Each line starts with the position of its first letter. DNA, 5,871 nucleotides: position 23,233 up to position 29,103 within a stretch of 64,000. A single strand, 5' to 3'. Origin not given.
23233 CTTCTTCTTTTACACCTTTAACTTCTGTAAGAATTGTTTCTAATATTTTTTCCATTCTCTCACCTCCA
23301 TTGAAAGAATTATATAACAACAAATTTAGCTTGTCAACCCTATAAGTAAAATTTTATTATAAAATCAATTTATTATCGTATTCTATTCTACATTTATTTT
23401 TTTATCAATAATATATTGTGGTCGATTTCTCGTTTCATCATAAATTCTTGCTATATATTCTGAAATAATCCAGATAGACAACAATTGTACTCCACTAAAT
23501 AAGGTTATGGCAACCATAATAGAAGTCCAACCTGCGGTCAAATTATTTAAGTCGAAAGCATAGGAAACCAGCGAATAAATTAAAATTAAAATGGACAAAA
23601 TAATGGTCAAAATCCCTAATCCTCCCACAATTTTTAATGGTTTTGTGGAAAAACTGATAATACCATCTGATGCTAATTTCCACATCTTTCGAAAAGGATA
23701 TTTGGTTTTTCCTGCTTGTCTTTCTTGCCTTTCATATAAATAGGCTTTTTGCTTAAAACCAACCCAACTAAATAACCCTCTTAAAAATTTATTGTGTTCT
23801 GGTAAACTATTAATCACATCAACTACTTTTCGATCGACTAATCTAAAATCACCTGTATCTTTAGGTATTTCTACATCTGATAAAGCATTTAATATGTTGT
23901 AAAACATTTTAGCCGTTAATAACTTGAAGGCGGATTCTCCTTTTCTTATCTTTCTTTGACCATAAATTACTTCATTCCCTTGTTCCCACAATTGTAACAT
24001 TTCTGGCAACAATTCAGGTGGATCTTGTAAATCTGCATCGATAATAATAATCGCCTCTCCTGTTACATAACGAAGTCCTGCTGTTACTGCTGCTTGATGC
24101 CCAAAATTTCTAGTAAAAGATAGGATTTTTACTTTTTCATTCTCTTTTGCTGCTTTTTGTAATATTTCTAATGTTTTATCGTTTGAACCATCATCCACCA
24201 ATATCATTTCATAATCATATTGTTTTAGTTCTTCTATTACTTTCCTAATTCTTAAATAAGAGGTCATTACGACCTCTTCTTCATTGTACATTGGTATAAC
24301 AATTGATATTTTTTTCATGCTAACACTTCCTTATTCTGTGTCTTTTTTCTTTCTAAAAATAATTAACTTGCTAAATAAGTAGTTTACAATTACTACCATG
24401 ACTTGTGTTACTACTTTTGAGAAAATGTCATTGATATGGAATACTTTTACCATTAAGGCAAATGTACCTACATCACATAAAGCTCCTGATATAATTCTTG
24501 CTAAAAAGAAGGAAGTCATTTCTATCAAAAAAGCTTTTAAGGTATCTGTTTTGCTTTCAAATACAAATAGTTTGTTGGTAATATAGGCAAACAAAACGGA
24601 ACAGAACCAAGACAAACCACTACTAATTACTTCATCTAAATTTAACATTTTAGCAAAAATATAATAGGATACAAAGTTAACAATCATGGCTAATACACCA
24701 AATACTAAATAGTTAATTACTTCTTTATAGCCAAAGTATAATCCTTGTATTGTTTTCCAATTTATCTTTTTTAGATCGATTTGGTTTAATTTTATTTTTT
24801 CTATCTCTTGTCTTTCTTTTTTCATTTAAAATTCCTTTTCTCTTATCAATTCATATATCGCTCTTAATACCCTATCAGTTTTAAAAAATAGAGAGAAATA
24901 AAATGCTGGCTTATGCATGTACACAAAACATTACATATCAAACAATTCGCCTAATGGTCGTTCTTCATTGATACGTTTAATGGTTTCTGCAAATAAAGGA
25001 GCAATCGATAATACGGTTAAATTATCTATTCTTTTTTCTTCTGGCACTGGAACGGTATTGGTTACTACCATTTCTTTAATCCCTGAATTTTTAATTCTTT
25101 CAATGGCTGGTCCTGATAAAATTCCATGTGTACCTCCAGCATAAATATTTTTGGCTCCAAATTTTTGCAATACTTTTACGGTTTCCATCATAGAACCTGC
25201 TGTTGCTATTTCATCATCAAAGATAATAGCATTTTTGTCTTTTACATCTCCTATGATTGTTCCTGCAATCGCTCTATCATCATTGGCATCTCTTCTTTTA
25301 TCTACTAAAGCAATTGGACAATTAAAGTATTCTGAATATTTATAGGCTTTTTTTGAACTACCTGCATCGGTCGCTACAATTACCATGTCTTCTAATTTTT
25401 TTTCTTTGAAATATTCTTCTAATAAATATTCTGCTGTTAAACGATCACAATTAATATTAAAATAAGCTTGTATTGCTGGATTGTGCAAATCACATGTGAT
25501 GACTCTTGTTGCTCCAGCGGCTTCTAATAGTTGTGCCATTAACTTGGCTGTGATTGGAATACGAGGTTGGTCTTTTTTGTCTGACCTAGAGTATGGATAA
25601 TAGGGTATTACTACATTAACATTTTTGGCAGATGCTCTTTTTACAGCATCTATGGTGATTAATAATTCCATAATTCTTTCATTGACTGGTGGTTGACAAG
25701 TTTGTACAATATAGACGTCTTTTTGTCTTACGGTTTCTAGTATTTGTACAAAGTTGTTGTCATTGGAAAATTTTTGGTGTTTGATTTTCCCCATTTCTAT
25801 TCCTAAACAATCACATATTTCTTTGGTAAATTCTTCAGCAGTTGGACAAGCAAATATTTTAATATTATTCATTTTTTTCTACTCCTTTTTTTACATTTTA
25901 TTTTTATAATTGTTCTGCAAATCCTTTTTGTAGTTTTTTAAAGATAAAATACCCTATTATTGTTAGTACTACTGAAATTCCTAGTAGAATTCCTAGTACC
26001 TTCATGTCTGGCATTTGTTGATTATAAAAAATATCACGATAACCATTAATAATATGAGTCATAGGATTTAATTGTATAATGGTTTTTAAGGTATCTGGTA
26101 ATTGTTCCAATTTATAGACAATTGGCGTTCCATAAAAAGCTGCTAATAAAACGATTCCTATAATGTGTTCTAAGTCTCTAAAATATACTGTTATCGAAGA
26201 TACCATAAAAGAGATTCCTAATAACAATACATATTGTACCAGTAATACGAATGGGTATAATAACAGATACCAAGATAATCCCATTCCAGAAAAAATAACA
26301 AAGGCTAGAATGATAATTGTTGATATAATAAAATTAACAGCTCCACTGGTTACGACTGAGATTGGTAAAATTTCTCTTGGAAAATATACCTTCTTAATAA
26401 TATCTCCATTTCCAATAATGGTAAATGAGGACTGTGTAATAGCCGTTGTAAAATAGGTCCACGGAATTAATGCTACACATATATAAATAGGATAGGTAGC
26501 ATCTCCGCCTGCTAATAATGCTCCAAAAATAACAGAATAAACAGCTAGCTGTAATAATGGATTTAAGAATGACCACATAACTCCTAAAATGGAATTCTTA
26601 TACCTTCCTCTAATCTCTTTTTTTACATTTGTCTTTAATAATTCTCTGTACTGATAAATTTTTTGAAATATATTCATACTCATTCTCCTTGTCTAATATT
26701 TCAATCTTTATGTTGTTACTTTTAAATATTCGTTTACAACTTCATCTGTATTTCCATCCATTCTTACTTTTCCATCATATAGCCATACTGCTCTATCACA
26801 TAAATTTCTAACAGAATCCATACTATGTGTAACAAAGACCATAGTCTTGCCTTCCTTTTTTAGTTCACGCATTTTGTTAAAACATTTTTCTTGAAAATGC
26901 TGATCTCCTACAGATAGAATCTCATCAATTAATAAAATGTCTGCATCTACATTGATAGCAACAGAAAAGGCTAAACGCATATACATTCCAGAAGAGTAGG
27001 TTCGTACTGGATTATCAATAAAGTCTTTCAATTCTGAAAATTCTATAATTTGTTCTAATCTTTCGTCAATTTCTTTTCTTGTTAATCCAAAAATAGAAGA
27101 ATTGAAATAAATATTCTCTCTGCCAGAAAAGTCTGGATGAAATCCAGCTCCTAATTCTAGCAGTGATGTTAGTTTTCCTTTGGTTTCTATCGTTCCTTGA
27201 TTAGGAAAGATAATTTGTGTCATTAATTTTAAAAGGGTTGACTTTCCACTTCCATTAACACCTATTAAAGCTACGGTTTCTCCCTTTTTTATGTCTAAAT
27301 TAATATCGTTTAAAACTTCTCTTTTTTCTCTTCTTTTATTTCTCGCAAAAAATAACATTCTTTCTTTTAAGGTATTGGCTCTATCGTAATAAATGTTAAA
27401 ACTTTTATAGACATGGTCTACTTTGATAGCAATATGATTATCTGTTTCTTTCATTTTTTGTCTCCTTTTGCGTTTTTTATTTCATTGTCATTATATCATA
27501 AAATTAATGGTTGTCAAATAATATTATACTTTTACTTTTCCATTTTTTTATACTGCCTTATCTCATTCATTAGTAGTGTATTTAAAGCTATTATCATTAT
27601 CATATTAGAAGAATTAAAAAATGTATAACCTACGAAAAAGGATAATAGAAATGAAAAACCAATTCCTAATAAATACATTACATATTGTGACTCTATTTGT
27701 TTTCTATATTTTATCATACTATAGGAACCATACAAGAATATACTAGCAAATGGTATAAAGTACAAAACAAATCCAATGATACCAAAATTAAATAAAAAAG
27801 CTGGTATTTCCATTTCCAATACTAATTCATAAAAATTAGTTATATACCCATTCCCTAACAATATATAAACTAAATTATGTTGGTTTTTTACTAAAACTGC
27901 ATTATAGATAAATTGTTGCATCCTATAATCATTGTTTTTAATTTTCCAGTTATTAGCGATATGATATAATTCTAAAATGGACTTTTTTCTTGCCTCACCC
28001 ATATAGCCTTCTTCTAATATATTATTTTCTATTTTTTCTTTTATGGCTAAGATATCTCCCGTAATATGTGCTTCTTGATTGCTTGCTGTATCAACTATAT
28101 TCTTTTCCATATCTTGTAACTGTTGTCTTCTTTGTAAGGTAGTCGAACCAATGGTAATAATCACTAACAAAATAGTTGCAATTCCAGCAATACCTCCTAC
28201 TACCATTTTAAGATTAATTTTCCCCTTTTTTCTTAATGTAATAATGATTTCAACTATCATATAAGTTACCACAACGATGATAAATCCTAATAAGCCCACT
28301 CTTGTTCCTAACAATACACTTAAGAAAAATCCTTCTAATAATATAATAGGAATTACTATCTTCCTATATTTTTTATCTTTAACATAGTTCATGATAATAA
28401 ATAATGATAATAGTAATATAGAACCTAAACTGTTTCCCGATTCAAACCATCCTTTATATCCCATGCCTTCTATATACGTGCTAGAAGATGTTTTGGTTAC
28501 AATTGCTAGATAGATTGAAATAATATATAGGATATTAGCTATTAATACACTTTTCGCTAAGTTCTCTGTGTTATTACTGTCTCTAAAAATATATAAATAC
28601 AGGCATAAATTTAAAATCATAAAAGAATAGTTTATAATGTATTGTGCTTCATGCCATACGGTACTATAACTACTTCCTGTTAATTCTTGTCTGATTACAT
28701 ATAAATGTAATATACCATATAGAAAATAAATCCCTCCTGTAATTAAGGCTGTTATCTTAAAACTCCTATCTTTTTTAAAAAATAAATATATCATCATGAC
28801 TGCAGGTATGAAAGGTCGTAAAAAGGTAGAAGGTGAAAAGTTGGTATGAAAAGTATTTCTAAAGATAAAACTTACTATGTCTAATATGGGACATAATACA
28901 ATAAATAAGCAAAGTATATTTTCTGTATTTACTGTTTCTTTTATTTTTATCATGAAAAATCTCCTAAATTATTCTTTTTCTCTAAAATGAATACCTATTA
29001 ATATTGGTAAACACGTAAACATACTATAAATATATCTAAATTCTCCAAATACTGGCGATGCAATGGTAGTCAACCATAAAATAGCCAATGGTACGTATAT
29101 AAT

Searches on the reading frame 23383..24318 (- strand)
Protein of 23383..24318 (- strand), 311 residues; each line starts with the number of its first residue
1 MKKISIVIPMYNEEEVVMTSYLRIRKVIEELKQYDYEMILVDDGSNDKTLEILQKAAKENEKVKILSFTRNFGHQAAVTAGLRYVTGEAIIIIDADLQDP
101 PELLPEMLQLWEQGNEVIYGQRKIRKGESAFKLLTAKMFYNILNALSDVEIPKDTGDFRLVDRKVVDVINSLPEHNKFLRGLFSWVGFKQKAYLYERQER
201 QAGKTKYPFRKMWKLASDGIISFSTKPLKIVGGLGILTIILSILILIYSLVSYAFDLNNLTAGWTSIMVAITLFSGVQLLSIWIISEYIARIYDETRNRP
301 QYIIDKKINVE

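Call 75: search_protein_families(library=pfam, proteins=[window:23383-24318:-], max_evalue=0.0001)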
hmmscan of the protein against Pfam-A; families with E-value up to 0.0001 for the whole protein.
window:23383-24318:- (311 aa): 3 families
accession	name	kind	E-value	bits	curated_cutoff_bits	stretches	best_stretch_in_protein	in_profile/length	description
PF00535.33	Glycos_transf_2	-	3.1e-36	125.3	23.3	1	5-167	1-165/168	Glycosyl transferase family 2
PF10111.15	Glyco_tranf_2_2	-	1.8e-08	34.7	27.3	1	5-110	1-105/276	Glycosyltransferase like family 2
PF13641.12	Glyco_tranf_2_3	-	1.1e-05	26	27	1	4-140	3-140/230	Glycosyltransferase like family 2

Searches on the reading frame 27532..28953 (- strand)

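Call 75: search_protein_families(library=pfam, proteins=[window:27532-28953:-], max_evalue=0.0001)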
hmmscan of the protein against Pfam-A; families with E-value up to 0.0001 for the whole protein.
window:27532-28953:- (473 aa): 1 family
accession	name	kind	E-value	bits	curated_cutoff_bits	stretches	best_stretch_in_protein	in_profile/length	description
PF13425.11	O-antigen_lig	-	1.4e-37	130.1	31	1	10-461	4-456/462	O-antigen ligase like membrane protein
